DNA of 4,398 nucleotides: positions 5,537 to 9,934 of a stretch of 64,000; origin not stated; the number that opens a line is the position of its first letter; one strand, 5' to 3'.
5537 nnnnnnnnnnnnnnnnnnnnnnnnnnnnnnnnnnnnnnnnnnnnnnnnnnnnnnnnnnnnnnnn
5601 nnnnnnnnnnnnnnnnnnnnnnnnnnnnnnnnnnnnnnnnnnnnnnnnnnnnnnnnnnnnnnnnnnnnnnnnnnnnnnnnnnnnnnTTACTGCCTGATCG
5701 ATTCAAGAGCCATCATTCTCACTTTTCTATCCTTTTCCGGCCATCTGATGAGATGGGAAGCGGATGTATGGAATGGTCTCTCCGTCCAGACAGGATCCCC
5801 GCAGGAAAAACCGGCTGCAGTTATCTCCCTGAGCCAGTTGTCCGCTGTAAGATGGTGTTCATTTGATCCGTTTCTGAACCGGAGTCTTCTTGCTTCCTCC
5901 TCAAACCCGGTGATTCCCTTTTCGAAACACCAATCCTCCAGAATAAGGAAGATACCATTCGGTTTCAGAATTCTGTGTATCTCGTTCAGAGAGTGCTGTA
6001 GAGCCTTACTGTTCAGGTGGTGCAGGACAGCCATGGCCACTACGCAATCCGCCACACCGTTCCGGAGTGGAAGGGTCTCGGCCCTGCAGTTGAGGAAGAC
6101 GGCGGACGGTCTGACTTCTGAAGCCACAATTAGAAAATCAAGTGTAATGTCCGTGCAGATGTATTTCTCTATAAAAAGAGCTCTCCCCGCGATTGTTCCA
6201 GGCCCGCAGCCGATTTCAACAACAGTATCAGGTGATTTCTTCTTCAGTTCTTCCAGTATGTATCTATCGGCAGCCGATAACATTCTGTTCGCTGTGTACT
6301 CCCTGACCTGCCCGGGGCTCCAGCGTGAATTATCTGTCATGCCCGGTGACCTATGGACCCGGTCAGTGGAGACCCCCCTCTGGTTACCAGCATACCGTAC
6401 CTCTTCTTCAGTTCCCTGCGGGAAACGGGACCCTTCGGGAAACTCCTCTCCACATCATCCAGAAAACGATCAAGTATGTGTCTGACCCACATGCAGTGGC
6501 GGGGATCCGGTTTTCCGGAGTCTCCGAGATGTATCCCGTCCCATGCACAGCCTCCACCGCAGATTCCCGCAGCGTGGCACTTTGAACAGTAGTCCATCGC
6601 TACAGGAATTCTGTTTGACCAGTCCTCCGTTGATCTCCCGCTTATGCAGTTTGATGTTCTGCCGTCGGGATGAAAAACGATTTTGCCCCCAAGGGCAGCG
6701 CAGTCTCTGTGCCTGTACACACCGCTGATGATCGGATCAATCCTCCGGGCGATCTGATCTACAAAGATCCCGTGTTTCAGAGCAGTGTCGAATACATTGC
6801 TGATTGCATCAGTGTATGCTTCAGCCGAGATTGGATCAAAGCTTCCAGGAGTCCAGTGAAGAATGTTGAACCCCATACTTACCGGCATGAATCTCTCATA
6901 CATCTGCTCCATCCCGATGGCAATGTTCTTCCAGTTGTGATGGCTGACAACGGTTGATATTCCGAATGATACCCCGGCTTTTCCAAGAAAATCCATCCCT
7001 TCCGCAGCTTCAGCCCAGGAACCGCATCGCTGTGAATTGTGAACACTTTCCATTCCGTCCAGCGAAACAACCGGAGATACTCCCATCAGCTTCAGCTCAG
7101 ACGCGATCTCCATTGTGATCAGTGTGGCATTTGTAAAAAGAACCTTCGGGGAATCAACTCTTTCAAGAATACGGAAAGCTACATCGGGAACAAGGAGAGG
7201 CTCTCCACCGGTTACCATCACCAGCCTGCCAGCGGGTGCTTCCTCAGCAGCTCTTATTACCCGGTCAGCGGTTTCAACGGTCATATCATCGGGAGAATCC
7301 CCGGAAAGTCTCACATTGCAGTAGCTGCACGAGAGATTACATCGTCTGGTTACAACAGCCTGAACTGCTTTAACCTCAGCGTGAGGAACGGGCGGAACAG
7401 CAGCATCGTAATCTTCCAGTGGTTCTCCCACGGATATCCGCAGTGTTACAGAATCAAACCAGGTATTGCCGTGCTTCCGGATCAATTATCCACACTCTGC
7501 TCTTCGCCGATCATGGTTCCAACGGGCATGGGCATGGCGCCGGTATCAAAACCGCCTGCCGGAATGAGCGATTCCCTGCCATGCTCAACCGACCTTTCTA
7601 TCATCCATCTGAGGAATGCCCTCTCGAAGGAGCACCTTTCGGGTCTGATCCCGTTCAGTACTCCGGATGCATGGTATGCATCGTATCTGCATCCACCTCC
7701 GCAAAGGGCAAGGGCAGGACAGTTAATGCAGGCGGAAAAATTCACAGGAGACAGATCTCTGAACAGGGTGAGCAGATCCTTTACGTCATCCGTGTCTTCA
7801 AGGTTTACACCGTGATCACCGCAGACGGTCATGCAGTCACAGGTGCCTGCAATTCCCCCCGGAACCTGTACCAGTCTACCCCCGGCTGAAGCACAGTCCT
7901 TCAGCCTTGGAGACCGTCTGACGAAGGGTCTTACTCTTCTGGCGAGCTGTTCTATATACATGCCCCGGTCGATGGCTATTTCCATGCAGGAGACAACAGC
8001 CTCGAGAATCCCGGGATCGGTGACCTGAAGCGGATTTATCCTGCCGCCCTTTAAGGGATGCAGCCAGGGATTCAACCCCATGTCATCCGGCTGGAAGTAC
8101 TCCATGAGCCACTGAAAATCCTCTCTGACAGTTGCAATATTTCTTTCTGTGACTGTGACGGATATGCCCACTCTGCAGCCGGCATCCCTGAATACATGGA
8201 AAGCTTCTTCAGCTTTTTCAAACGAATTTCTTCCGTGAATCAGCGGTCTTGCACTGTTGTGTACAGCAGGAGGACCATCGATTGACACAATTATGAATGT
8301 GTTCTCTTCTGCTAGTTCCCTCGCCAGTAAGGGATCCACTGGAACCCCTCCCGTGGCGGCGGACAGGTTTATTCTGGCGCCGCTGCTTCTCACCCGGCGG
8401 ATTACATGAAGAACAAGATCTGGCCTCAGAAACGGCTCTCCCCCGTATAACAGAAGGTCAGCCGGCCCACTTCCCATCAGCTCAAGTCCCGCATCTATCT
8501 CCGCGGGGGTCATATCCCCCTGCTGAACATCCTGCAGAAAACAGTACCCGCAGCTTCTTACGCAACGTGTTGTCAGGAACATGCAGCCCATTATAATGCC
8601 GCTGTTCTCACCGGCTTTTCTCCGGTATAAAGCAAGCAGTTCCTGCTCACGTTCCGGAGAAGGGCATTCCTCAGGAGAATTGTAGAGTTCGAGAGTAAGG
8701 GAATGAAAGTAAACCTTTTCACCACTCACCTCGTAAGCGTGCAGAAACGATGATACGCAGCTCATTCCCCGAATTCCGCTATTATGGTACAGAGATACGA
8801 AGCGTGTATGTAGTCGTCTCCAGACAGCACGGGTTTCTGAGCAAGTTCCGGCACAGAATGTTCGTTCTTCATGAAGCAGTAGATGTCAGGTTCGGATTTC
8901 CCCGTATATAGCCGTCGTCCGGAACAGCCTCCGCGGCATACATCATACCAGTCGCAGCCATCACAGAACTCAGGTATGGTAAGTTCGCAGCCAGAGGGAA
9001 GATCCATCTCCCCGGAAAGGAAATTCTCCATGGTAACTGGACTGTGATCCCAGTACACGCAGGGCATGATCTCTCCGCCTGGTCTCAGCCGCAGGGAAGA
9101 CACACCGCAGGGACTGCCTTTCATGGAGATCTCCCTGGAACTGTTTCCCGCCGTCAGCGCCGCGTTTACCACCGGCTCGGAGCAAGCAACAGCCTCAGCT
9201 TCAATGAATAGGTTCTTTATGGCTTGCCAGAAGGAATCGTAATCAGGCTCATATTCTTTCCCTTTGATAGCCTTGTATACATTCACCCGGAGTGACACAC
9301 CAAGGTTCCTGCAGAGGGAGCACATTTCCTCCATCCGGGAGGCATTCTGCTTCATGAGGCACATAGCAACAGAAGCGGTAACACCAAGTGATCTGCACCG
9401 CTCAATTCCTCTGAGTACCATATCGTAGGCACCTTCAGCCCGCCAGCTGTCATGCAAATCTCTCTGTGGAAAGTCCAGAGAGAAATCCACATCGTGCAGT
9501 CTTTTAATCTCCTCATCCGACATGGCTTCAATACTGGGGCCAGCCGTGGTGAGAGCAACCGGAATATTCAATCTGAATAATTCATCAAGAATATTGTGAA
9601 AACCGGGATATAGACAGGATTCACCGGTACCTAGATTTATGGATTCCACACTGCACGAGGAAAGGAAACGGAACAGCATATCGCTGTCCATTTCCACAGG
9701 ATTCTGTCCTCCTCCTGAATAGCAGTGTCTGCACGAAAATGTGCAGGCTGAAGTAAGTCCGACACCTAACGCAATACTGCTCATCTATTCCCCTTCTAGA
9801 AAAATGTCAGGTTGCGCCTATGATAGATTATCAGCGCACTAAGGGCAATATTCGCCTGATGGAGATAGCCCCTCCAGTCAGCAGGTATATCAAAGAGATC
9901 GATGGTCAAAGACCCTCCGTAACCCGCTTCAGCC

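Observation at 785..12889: Twelve-gene overlap-coupled operon (Mo-enzyme, TIM barrel, 4 radical-SAM enzymes, 2 methyltransferases, 2 nucleotidyltransferases, CDP-alcohol transferase, FG-GAP protein) with no assignable product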

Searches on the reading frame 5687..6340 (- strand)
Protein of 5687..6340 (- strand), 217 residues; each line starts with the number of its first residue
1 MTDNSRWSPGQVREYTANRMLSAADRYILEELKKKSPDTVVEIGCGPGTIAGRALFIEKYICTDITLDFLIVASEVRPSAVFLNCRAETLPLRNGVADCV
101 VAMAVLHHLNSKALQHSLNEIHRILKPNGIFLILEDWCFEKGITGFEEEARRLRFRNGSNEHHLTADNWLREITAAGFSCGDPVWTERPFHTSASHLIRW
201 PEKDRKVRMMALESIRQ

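Call 3: search_protein_families(library=pfam, proteins=[window:5687-6340:-], max_evalue=0.01)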
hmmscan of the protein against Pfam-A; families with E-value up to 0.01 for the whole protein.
window:5687-6340:- (217 aa): 8 families
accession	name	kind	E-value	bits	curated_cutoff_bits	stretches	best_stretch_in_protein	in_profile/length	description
PF08241.18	Methyltransf_11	-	3.2e-16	60.2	21.2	1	41-133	1-95/95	Methyltransferase domain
PF13649.12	Methyltransf_25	-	1.1e-13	52.1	27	1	40-129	1-97/97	Methyltransferase domain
PF08242.18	Methyltransf_12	-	2.7e-10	41.3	30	1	41-131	1-98/98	Methyltransferase domain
PF13489.12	Methyltransf_23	-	1.8e-09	38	27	1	24-179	9-160/164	Methyltransferase domain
PF05148.21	Methyltransf_8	-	3.2e-07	30.9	27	1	27-160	62-183/219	Hypothetical methyltransferase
PF13847.12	Methyltransf_31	-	3.2e-07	30.6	27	1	35-135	2-111/145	Methyltransferase domain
PF01209.24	Ubie_methyltran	-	0.00058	19.7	20.1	1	36-135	47-153/233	ubiE/COQ5 methyltransferase family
PF02353.26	CMAS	-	0.0022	17.8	27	0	26-55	52-81/273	Mycolic acid cyclopropane synthetase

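Call 5: search_protein_families(library=ncbifam, proteins=[window:5687-6340:-], max_evalue=0.001)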
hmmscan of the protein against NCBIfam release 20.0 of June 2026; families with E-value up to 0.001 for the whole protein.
window:5687-6340:- (217 aa): 18 families
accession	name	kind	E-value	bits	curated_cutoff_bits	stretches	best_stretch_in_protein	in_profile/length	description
NF045667.1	MTase_DVU1556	equivalog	3.2e-12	46.4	155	1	29-179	15-161/213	DVU_1556 family methyltransferase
TIGR02072.1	BioC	equivalog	3.6e-10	40.1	184.95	1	28-132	23-131/244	malonyl-ACP O-methyltransferase BioC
NF043040.1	corrin_prot_MT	hypoth_equivalog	1.4e-09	37.7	180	1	16-137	23-151/216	corrinoid protein-associated methyltransferase CpaM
TIGR01934.1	MenG_MenH_UbiE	subfamily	8.2e-08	31.8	158.35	1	27-136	30-144/223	ubiquinone/menaquinone biosynthesis methyltransferase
NF001244.0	PRK00216.1-5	equivalog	8.1e-07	28.6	216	1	27-135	39-155/236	bifunctional demethylmenaquinone methyltransferase/2-methoxy-6-polyprenyl-1,4-benzoquinol methylase UbiE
NF038099.1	AsSugarArsM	exception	2.2e-06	27.1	400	1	87-190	125-224/321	arsenosugar biosynthesis arsenite methyltransferase ArsM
NF041537.1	ArsM_AhpD_UU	exception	2.4e-06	26.6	510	1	80-182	129-226/345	arsenite methyltransferase/AhpD domain selenoprotein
NF007610.0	PRK10258.1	equivalog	2.8e-05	23.6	342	1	24-130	31-135/251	malonyl-ACP O-methyltransferase BioC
NF002463.0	PRK01683.1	equivalog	3.3e-05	23.6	297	1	6-150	3-146/258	trans-aconitate 2-methyltransferase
NF004452.0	PRK05785.1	equivalog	4.8e-05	23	207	1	33-125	49-137/228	hypothetical protein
NF045823.1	PthPhpthDimycoMt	equivalog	0.00013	21.3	300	1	40-147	70-179/256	phthiotriol/phenolphthiotriol dimycocerosates methyltransferase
NF052510.1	methyltran_MpqE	exception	0.00025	20.5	335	1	77-135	97-153/234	methyl-plastoquinone biosynthesis methyltransferase MpqE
NF045825.1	FAmtase_mtf2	equivalog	0.00026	20.3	400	1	39-148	61-172/248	fatty-acid O-methyltransferase Mtf2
NF033398.1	rRNA_meth_EmtA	equivalog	0.00027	20.5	625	1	29-136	180-297/336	EmtA family 23S rRNA (guanine(2470)) methyltransferase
NF001240.0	PRK00216.1-1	equivalog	0.00031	19.9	378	1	81-135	118-170/251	bifunctional demethylmenaquinone methyltransferase/2-methoxy-6-polyprenyl-1,4-benzoquinol methylase UbiE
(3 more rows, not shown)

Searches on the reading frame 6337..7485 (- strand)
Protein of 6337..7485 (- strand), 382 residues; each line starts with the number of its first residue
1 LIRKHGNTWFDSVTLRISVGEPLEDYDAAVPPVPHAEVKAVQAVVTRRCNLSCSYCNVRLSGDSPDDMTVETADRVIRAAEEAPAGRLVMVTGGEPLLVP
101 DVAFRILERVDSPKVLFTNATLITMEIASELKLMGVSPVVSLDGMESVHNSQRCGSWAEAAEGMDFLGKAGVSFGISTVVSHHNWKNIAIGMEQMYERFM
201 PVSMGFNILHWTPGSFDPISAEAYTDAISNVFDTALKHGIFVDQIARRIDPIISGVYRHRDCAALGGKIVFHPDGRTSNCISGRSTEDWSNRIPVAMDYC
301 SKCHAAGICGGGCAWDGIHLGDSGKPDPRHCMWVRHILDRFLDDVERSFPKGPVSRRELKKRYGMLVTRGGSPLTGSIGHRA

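Call 3: search_protein_families(library=pfam, proteins=[window:6337-7485:-], max_evalue=0.01)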
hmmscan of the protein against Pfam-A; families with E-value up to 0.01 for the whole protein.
window:6337-7485:- (382 aa): 2 families
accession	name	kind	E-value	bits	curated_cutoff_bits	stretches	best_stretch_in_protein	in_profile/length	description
PF04055.27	Radical_SAM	-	3.9e-17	63.4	29.5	1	44-186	2-157/166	Radical SAM superfamily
PF13353.11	Fer4_12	-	0.00048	20.9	22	1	46-114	12-81/137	4Fe-4S single cluster domain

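Call 5: search_protein_families(library=ncbifam, proteins=[window:6337-7485:-], max_evalue=0.001)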
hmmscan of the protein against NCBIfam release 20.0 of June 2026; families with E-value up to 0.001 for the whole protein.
window:6337-7485:- (382 aa): 67 families (the best 25 are shown)
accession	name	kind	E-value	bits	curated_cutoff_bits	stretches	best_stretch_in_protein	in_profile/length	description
TIGR04136.1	rSAM_FibroRumin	equivalog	3e-18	65.9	400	2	35-280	87-364/458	FibroRumin system radical SAM peptide maturase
TIGR04546.1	rSAM_ahbC_deAc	equivalog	8.5e-18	64.3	650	1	44-201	44-206/390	12,18-didecarboxysiroheme deacetylase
TIGR04055.1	rSAM_NirJ2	equivalog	1.2e-16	61.2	500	1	45-188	6-154/326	putative heme d1 biosynthesis radical SAM protein NirJ2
TIGR04545.1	rSAM_ahbD_hemeb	equivalog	2.3e-16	60.2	500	1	45-199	6-165/339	heme b synthase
NF047865.1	rSAM_PapB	equivalog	2.7e-16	59.7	340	1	38-196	2-176/330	PapB family radical SAM/SPASM ranthipeptide maturase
TIGR03978.1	rSAM_paired_1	equivalog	3.4e-16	59.1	370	1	44-156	88-212/466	His-Xaa-Ser system radical SAM maturase HxsB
NF050035.1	rSAM_WgK_link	exception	4.6e-16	58.8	650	1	41-183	11-159/367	radical SAM/SPASM peptide maturase WgkB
NF045574.1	sacti_mat_StsB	exception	1.3e-15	57.2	625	1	35-188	92-249/466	StsB family radical SAM/SPASM domain sactipeptide maturase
TIGR04103.1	rSAM_nif11_3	equivalog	5e-15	55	725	1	44-184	10-154/412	nif11-class peptide radical SAM maturase 3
TIGR04054.1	rSAM_NirJ1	equivalog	9.4e-15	54.1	650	1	42-189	39-191/387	putative heme d1 biosynthesis radical SAM protein NirJ1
NF049973.1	radical_Rv1681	equivalog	2.6e-14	52.9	380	1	48-186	81-225/326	Rv1681 family radical SAM protein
NF038107.1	rSAM_NF038107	equivalog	3e-14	52.6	600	1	42-154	88-215/444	Cys-every-fifth radical SAM/SPASM peptide maturase CefB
TIGR04051.1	rSAM_NirJ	equivalog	6e-14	51.8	515.45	1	45-189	8-157/354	heme d1 biosynthesis radical SAM protein NirJ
NF041298.1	rSAM_mat_DynA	equivalog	2.7e-13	49.6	450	1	46-265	8-249/356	dynobactin maturation radical SAM/SPASM protein DynA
TIGR04064.1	rSAM_nif11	equivalog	3.6e-13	49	518.7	2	35-153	74-205/459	nif11-like peptide radical SAM maturase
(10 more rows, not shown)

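Call 7: find_related_loci(query=window:6337-7485:-, collection=genome_contigs, flank=10000)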
Query window:6337-7485:- (382 aa) in genome_contigs; peptide patterns used: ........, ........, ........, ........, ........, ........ (x = any residue, [..] = any of these).
28 stretches matched a pattern; 3 encode a relative of the query (tblastn E <= 1e-3); 3 distinct loci.
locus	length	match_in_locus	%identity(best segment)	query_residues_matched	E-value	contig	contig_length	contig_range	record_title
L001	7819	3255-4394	85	1-380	0e+0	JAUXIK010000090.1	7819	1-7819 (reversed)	MAG: Candidatus Aegiribacteria sp. isolate CSMAG_2979 CSMAG_2979_k119_897993_length_7819_cov_10.0000, whole genome shotg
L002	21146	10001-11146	84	1-382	0e+0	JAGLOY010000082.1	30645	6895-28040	MAG: Candidatus Aegiribacteria sp. isolate RS_7_6 ROV157_7.bin.6.fa_82, whole genome shotgun sequence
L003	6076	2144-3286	81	1-381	0e+0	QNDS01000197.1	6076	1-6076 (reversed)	MAG: Candidatus Fermentibacteria bacterium isolate B22_G4 B22_Guay4_scaffold_17801, whole genome shotgun sequence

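Call 26: search_solved_structures(query=window:6337-7485:-, max_evalue=0.001)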
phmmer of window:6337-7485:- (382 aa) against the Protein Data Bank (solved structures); distinct sequences matched with E-value up to 0.001: 6.
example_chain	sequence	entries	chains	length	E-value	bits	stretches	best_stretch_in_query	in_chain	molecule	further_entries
2a5h_A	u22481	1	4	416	3.9e-08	36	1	21-105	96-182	L-lysine 2,3-aminomutase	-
7vob_C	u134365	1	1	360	1.1e-07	34.6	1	47-187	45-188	Cytosylglucuronate decarboxylase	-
7voc_C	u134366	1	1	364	1.1e-07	34.5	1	47-187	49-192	Cytosylglucuronate decarboxylase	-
8wm2_A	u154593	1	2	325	6.2e-07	32.1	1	45-127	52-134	Fe-S radical SAM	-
8vpo_A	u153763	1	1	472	2e-06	30.4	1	37-281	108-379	Radical SAM core domain-containing protein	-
6efn_A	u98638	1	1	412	1.2e-05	27.8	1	45-194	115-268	Sporulation killing factor maturation protein SkfB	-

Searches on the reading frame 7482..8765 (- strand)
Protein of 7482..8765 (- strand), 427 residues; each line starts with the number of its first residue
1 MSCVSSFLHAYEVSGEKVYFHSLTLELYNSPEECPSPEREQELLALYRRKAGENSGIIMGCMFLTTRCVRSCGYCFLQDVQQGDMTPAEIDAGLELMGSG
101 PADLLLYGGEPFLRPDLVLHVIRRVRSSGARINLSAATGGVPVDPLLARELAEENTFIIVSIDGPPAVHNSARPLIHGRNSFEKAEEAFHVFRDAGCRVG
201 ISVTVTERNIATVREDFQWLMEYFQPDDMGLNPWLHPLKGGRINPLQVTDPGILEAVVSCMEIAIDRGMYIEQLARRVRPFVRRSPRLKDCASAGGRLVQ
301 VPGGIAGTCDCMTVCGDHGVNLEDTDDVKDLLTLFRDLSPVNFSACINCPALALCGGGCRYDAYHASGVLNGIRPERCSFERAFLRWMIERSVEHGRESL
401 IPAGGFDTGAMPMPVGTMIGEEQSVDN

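Call 3: search_protein_families(library=pfam, proteins=[window:7482-8765:-], max_evalue=0.01)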
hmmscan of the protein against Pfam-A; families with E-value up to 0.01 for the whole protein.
window:7482-8765:- (427 aa): 2 families
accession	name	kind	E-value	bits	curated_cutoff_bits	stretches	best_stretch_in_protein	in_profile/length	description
PF04055.27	Radical_SAM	-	1.3e-14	55.2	29.5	1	64-220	3-166/166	Radical SAM superfamily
PF13353.11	Fer4_12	-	3.7e-05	24.5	22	1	61-167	8-118/137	4Fe-4S single cluster domain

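Call 5: search_protein_families(library=ncbifam, proteins=[window:7482-8765:-], max_evalue=0.001)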
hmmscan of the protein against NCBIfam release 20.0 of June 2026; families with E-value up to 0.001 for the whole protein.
window:7482-8765:- (427 aa): 54 families (the best 25 are shown)
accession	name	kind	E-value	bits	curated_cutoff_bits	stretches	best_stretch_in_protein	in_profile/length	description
TIGR04136.1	rSAM_FibroRumin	equivalog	1.6e-21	76.7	400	1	103-365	155-424/458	FibroRumin system radical SAM peptide maturase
NF047865.1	rSAM_PapB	equivalog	3.5e-19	69.2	340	1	62-222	7-177/330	PapB family radical SAM/SPASM ranthipeptide maturase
TIGR04280.1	geopep_mat_rSAM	hypoth_equivalog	3.8e-16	59.1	400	1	40-184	66-222/428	geopeptide radical SAM maturase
TIGR03978.1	rSAM_paired_1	equivalog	2.3e-15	56.3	370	1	56-214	81-251/466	His-Xaa-Ser system radical SAM maturase HxsB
TIGR04463.1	rSAM_vs_C_rich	equivalog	1.7e-14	53.4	525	1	46-215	71-251/438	TIGR04463 family radical SAM/SPASM RiPP maturase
NF041298.1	rSAM_mat_DynA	equivalog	1.8e-14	53.5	450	1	65-222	8-176/356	dynobactin maturation radical SAM/SPASM protein DynA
NF045574.1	sacti_mat_StsB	exception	2.1e-14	53.2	625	1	64-223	102-258/466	StsB family radical SAM/SPASM domain sactipeptide maturase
TIGR04051.1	rSAM_NirJ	equivalog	4.9e-14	52.1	515.45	1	64-214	8-157/354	heme d1 biosynthesis radical SAM protein NirJ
TIGR04546.1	rSAM_ahbC_deAc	equivalog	1.3e-13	50.5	650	1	64-221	45-201/390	12,18-didecarboxysiroheme deacetylase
TIGR04064.1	rSAM_nif11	equivalog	1.4e-13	50.4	518.7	1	53-186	73-218/459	nif11-like peptide radical SAM maturase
NF041707.1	rSAM_YhhB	equivalog_domain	1.1e-12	47.5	445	1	101-194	58-154/369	cyclophane-forming radical SAM/SPASM peptide maturase YhhB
TIGR03906.1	quino_hemo_SAM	equivalog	2.4e-11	42.9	453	1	63-220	99-270/467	quinohemoprotein amine dehydrogenase maturation protein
TIGR04250.1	SCM_rSAM_ScmE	equivalog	2.7e-11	43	400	1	65-222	10-167/358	SynChlorMet cassette radical SAM/SPASM protein ScmE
TIGR04083.1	rSAM_pep_methan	hypoth_equivalog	3.7e-11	42.5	300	1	65-240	7-182/376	TIGR04083 family peptide-modifying radical SAM enzyme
NF038107.1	rSAM_NF038107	equivalog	5.7e-11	41.8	600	1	40-222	67-265/444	Cys-every-fifth radical SAM/SPASM peptide maturase CefB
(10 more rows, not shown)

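Call 25: search_solved_structures(query=window:7482-8765:-, max_evalue=0.001)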
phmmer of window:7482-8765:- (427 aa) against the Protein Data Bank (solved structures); distinct sequences matched with E-value up to 0.001: 13.
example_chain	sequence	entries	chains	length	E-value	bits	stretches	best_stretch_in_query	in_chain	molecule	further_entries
8vpo_A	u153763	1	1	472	2.3e-10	42.9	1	104-392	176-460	Radical SAM core domain-containing protein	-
4k37_A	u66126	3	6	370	3.1e-07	32.6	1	98-221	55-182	Anaerobic sulfatase-maturating enzyme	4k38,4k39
4k36_A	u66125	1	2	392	3.7e-07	32.4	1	98-221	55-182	Anaerobic sulfatase-maturating enzyme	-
5wgg_A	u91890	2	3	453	1.3e-05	27.2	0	57-185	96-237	Radical SAM domain protein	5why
7o1p_A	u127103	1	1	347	0.00013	23.9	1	57-235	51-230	[FeFe] hydrogenase maturase subunit HydE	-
3cix_A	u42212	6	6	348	0.00013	23.9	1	57-235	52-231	FeFe-Hydrogenase maturase | [FeFe] hydrogenase maturase subunit HydE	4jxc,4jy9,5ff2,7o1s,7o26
3ciw_A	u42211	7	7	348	0.00013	23.9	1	57-235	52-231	FeFe-Hydrogenase maturase | [FeFe] hydrogenase maturase subunit HydE | Biotin synthetase, putative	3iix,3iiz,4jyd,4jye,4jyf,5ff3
9gm3_A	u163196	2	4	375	0.00014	23.9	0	104-196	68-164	ChlB radical SAM domain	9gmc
7o1o_A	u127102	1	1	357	0.00014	23.9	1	57-235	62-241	[FeFe] hydrogenase maturase subunit HydE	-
5few_A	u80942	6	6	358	0.00014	23.8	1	57-235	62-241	[FeFe] hydrogenase maturase subunit HydE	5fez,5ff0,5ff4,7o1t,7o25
8qmk_A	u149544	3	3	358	0.00014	23.8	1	57-235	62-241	[FeFe] hydrogenase maturase subunit HydE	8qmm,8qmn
4jy8_A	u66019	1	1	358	0.00014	23.8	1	57-235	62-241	FEFE-HYDROGENASE MATURASE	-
5fep_A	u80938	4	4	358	0.00014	23.8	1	57-235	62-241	[FeFe] hydrogenase maturase subunit HydE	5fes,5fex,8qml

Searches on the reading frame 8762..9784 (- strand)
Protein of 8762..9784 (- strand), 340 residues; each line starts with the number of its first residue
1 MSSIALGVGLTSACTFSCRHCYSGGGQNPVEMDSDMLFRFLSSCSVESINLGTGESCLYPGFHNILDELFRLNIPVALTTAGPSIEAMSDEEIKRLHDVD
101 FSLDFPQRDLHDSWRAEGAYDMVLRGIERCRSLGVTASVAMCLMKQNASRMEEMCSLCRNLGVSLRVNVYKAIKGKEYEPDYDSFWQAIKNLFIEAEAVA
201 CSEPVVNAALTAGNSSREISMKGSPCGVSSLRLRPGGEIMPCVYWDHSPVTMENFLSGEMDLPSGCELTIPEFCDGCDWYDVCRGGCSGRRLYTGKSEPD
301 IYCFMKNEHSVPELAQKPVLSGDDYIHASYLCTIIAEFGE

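Call 3: search_protein_families(library=pfam, proteins=[window:8762-9784:-], max_evalue=0.01)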
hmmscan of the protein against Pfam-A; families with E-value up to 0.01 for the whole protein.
window:8762-9784:- (340 aa): 1 family
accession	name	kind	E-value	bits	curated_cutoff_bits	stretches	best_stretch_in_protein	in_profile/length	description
PF04055.27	Radical_SAM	-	1.9e-15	57.9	29.5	1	10-157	3-165/166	Radical SAM superfamily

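Call 5: search_protein_families(library=ncbifam, proteins=[window:8762-9784:-], max_evalue=0.001)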
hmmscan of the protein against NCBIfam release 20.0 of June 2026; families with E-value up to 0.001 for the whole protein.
window:8762-9784:- (340 aa): 34 families (the best 25 are shown)
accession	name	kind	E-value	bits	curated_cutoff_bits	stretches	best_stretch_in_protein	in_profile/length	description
TIGR03962.1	mycofact_rSAM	equivalog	1e-21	77.5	265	1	3-169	11-184/339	mycofactocin radical SAM maturase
TIGR04303.1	GeoRSP_rSAM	equivalog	6.7e-18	65.3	400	1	10-303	11-324/325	GeoRSP system radical SAM/SPASM protein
TIGR04251.1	SCM_rSAM_ScmF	equivalog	1e-14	54.7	400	1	10-169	10-181/353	SynChlorMet cassette radical SAM/SPASM protein ScmF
TIGR04051.1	rSAM_NirJ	equivalog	2.4e-14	53.1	515.45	1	10-164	8-169/354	heme d1 biosynthesis radical SAM protein NirJ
TIGR02668.1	moaA_archaeal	equivalog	2.9e-14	52.7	325.25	1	7-192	13-209/303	GTP 3',8-cyclase MoaA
TIGR04347.1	pseudo_SAM_Halo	equivalog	1.6e-13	50.7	525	1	10-164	44-205/390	TIGR04347 family pseudo-SAM/SPASM protein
TIGR04250.1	SCM_rSAM_ScmE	equivalog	1.3e-12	47.3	400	1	7-157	6-164/358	SynChlorMet cassette radical SAM/SPASM protein ScmE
NF001199.0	PRK00164.2-1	equivalog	7.7e-12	45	231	1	6-191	14-208/308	GTP 3',8-cyclase MoaA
NF041298.1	rSAM_mat_DynA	equivalog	9.2e-12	44.6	450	1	97-303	110-339/356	dynobactin maturation radical SAM/SPASM protein DynA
TIGR04055.1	rSAM_NirJ2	equivalog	1.2e-11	44.7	500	1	11-293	7-309/326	putative heme d1 biosynthesis radical SAM protein NirJ2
TIGR04054.1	rSAM_NirJ1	equivalog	1.9e-11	43.2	650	1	10-170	42-208/387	putative heme d1 biosynthesis radical SAM protein NirJ1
TIGR04403.1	rSAM_skfB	equivalog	6.5e-11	41.7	300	1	5-164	105-270/402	sporulation killing factor system radical SAM maturase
TIGR04053.2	TIGR04053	equivalog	2.4e-10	40.2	395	1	10-165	14-180/366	TIGR04053 family radical SAM/SPASM domain-containing protein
TIGR04317.1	W_rSAM_matur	equivalog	3.3e-10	39.6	380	1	8-248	8-261/349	tungsten cofactor oxidoreductase radical SAM maturase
TIGR02666.1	moaA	equivalog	3e-09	36.3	284.05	1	6-176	12-198/336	GTP 3',8-cyclase MoaA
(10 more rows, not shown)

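Call 24: search_solved_structures(query=window:8762-9784:-, max_evalue=0.001)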
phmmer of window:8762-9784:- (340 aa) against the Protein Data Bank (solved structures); distinct sequences matched with E-value up to 0.001: 1.
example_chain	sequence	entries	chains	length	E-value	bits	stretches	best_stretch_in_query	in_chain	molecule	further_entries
6efn_A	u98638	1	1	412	2.4e-08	36.8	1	7-164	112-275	Sporulation killing factor maturation protein SkfB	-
